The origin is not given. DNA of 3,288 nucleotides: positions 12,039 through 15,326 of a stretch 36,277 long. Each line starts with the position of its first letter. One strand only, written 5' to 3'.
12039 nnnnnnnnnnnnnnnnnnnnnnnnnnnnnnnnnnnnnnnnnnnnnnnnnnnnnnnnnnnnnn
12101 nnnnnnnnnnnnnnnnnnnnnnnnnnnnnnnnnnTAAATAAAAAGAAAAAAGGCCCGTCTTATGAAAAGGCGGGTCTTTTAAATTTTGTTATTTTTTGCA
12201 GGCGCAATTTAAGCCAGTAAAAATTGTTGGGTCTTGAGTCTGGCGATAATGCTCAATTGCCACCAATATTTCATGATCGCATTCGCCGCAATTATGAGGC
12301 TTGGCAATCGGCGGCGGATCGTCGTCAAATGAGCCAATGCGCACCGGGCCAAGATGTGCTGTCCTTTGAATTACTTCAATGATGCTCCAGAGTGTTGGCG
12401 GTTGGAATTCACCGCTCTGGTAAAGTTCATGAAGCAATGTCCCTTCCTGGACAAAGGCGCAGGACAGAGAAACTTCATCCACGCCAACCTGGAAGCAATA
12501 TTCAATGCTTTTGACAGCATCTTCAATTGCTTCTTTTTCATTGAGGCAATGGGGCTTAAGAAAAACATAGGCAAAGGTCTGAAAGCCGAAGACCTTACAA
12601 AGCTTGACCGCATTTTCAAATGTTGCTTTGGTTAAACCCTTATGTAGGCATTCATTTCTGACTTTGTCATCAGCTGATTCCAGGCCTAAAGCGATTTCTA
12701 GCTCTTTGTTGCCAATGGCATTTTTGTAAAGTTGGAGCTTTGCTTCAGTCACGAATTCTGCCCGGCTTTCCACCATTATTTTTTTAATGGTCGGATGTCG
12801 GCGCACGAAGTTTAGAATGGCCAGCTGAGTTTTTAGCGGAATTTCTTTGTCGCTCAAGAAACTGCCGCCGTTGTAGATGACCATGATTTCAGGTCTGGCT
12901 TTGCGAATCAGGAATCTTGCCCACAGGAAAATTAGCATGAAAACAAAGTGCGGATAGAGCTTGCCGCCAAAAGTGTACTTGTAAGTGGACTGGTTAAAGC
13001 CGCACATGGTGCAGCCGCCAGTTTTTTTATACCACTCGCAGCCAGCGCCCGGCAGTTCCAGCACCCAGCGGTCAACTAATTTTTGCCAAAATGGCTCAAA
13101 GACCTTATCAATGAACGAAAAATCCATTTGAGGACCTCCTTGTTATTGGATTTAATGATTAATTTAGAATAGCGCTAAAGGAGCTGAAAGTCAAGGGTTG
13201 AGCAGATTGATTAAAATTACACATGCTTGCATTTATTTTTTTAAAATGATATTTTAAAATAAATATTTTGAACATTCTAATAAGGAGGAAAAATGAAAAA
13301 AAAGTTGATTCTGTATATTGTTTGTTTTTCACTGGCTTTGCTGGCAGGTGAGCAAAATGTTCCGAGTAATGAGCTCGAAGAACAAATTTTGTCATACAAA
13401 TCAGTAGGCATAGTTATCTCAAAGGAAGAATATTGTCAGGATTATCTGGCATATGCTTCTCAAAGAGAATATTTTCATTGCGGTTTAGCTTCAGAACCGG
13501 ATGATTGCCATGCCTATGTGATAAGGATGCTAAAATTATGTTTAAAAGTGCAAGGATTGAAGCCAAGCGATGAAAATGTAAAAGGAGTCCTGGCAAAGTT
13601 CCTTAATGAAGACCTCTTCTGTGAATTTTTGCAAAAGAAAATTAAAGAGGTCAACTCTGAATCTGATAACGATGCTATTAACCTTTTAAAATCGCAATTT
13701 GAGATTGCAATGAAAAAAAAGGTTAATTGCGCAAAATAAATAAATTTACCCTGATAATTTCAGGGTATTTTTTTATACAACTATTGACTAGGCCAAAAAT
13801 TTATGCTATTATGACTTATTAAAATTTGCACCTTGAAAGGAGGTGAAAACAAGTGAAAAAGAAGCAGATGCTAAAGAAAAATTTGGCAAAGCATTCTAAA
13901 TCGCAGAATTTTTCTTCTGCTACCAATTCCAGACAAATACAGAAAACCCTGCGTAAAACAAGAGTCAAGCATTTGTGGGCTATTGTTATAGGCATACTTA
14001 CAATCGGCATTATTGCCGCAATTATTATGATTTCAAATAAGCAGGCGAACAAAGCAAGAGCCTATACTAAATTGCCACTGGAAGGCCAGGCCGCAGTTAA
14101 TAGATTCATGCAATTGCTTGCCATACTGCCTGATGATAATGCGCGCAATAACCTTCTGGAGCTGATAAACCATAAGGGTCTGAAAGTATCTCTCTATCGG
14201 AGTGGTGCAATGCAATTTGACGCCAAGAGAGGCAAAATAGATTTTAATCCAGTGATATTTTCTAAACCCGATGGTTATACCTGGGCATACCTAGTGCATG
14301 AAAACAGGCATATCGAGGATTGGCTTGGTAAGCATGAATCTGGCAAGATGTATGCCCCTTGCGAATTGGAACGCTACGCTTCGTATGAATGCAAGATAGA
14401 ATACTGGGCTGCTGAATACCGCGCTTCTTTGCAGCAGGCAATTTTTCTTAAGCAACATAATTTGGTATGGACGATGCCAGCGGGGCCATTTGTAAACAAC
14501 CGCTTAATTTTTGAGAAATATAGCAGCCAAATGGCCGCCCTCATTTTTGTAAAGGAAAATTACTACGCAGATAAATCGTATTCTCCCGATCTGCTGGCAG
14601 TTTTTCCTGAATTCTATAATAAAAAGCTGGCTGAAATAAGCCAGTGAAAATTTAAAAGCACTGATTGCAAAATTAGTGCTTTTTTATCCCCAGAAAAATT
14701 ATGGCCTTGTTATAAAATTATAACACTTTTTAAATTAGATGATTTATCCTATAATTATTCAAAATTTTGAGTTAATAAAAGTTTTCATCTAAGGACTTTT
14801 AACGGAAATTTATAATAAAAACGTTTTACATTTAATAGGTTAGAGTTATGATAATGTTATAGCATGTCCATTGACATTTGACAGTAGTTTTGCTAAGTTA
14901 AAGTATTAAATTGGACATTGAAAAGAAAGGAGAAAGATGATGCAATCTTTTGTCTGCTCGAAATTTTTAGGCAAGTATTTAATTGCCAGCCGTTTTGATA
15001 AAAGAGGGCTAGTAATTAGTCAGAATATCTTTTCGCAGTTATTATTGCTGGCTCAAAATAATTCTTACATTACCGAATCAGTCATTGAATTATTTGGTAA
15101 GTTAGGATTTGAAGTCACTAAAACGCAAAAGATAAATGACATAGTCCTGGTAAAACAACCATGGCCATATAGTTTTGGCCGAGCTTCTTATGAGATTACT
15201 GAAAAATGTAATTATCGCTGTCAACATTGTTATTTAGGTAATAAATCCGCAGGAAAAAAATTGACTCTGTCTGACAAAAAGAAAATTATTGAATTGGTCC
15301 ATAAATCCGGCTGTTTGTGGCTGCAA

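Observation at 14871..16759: Candidate RiPP cassette: radical-SAM/SPASM maturase overlapping an unannotated 36-aa Cys-bearing precursor ORF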

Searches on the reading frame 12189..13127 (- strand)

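Call 3: search_protein_families(library=ncbifam, proteins=[window:12189-13127:-], max_evalue=1)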
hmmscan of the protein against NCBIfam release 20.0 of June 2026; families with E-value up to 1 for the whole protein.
window:12189-13127:- (312 aa): 6 families
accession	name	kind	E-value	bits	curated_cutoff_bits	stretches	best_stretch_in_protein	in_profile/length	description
TIGR01210.1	TIGR01210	equivalog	3.1e-63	213.9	212.15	1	25-311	20-296/313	archaeosine biosynthesis radical SAM protein RaSEA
TIGR01212.1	TIGR01212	equivalog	1.3e-07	31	180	1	114-243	109-234/302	tRNA modification radical SAM protein MnmL/YtqA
TIGR04013.1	B12_SAM_MJ_1487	hypoth_equivalog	0.0027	16.6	251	1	120-185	246-308/382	TIGR04013 family B12-binding domain/radical SAM domain-containing protein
TIGR01211.1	ELP3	subfamily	0.0041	15.7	350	1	117-261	195-334/522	tRNA uridine(34) 5-carboxymethylaminomethyl modification radical SAM/GNAT enzyme Elp3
TIGR04479.1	bcpD_PhpK_rSAM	subfamily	0.008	14.6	600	1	145-190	345-389/504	PhpK family radical SAM P-methyltransferase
TIGR03471.1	HpnJ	equivalog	0.035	13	577.6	1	145-236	301-387/472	hopanoid biosynthesis associated radical SAM protein HpnJ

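Call 4: search_protein_families(library=pfam, proteins=[window:12189-13127:-], max_evalue=1)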
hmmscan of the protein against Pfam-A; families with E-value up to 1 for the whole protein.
window:12189-13127:- (312 aa): 2 families
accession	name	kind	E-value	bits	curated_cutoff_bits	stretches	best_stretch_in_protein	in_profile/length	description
PF04055.27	Radical_SAM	-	2.6e-05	24.9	29.5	1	37-199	9-161/166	Radical SAM superfamily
PF16199.10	Radical_SAM_C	-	0.03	14.9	31.9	1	226-253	11-38/85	Radical_SAM C-terminal domain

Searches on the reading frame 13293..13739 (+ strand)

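Call 3: search_protein_families(library=ncbifam, proteins=[window:13293-13739:+], max_evalue=1)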
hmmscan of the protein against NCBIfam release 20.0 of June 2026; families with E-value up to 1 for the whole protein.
window:13293-13739:+ (148 aa): 1 family
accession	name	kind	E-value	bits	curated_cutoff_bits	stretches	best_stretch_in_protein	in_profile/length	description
NF052430.1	repress_RicR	exception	0.055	14.1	175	1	93-142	19-67/93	copper-sensing transcriptional repressor RicR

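Call 4: search_protein_families(library=pfam, proteins=[window:13293-13739:+], max_evalue=1)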
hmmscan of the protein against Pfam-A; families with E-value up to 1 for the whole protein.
window:13293-13739:+ (148 aa): 1 family
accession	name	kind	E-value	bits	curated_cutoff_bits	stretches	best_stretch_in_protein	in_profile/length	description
PF17824.6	DUF5586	-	0.073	12.5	26.6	1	69-140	211-284/404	Family of unknown function (DUF5586)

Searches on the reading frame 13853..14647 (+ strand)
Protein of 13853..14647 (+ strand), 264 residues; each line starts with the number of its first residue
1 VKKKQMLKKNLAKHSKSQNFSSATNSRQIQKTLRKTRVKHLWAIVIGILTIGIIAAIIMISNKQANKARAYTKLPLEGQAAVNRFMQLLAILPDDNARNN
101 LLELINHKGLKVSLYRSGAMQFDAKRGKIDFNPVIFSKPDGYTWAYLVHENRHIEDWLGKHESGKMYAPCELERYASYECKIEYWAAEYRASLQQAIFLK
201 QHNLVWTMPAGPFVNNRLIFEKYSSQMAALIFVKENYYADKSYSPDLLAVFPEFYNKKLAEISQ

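Call 3: search_protein_families(library=ncbifam, proteins=[window:13853-14647:+], max_evalue=1)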
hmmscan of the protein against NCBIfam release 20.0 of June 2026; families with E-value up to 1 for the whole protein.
window:13853-14647:+ (264 aa): 2 families
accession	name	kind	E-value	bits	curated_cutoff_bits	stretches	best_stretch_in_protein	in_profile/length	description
NF045846.1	MSC0882_dom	subfamily_domain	0.018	14.2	60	1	28-74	99-146/244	MSC_0882 family membrane protein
NF038277.1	accessory_MacP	equivalog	0.47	10.9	45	1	11-59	47-97/98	cell wall synthase accessory phosphoprotein MacP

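Call 4: search_protein_families(library=pfam, proteins=[window:13853-14647:+], max_evalue=1)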
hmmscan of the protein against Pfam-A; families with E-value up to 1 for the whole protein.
window:13853-14647:+ (264 aa): 1 family
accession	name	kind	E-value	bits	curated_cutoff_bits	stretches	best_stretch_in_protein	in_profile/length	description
PF04350.18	PilO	-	0.011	16.3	22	1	63-114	17-68/145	Pilus assembly protein, PilO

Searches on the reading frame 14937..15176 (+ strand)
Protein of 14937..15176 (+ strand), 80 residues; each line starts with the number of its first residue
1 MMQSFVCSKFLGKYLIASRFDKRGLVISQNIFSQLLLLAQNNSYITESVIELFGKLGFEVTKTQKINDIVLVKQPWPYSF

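Call 67: predict_structure(alignment_id=A5)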
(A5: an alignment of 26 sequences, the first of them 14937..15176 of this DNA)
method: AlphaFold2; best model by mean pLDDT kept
length: 80 residues; sequences in the alignment: 26
mean_pLDDT: 90.4   pTM: 0.78
mean pLDDT of the five models: 90.4, 90.2, 89.8, 87.0, 86.6
residues with pLDDT >= 90: 64; 70-90: 11; 50-70: 4; < 50: 1
segments of 3 or more residues with pLDDT < 50: none
pLDDT, mean of each block of 10 residues (from residue 1): 86 93 93 96 95 93 95 74
secondary structure, 60 per line:
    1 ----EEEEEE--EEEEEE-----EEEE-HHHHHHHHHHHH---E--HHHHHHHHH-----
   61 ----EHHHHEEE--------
elements in order: E5-10 E13-18 E24-27 H29-40 H47-55 H66-69 E70-72

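Call 69: fold_search(model_id=the predicted structure, library=pdb)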
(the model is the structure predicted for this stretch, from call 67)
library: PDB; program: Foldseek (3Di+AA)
matches with E <= 10: 317; with E <= 0.001: 0
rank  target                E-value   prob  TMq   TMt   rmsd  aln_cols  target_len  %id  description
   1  6t9k_B                4.8e-01  0.30  0.43  0.23   4.3        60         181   12  SAGA Core module (released 2020-01-29)
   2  6zj3_Lz               5.5e-01  0.09  0.26  0.28   6.7        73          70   14  Cryo-EM structure of the highly atypical cytoplasmic ribosome of Euglena gracilis (released 2020-10-07)
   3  6t9i_B                1.0e+00  0.20  0.43  0.19   4.3        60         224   12  cryo-EM structure of transcription coactivator SAGA (released 2020-01-29)
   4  1w97                  1.1e+00  0.20  0.31  0.13   3.1        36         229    8  cyto-EpsL: the cytoplasmic domain of EpsL, an inner membrane component of the type II secretion system of Vibrio cholera (released 2004-11-30)
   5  4zjm_E                1.2e+00  0.21  0.27  0.20   3.2        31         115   22  Crystal Structure of Mycobacterium tuberculosis LpqH (Rv3763) (released 2015-05-13)
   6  6gos_1                1.2e+00  0.14  0.33  0.12   6.1        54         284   17  E. coli Microcin synthetase McbBCD complex with pro-MccB17 bound (released 2019-01-30)
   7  9cf0_P                1.4e+00  0.04  0.23  0.03  17.8        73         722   12  Parasitella parasitica Fanzor (PpFz) State 1 (released 2024-09-11)
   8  1hyv                  1.6e+00  0.06  0.28  0.19  10.3        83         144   16  HIV INTEGRASE CORE DOMAIN COMPLEXED WITH TETRAPHENYL ARSONIUM (released 2001-04-04)
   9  5v1u_A                1.8e+00  0.11  0.36  0.34   9.0        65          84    9  TbiB1 in Complex with the TbiA(beta) Leader Peptide (released 2018-09-05)
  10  8a5a_V                1.8e+00  0.06  0.27  0.07  13.7        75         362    9  Structure of Arp4-Ies4-N-actin-Arp8-Ino80HSA subcomplex (A-module) of INO80 (released 2022-12-14)
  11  5why_A                2.0e+00  0.13  0.38  0.09   9.2        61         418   16  Structural Insights into Thioether Bond Formation in the Biosynthesis of Sactipeptides (released 2017-07-26)
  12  5eu7_A                2.0e+00  0.08  0.22  0.14   6.5        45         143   22  Crystal structure of HIV-1 integrase catalytic core in complex with Fab (released 2016-09-28)
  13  1yf5                  2.1e+00  0.15  0.31  0.12   3.0        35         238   11  Cyto-Epsl: The Cytoplasmic Domain Of Epsl, An Inner Membrane Component Of The Type II Secretion System Of Vibrio Cholera (released 2005-05-03)
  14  8xfu_B                2.1e+00  0.06  0.22  0.21   4.3        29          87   17  DUF3055 from Staphylococcus aureus adopts unique strategy for structural distinctiveness (released 2024-10-30)
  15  9ynu_B                2.1e+00  0.06  0.36  0.16   8.4        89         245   13  Tra1 and core modules including core tip of ctSAGA complex (released 2025-12-03)
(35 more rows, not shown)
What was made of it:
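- Tried and rejected: A separate AF2 model of the N-domain with a PDB fold search gave nothing significant (calls 67, 69).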
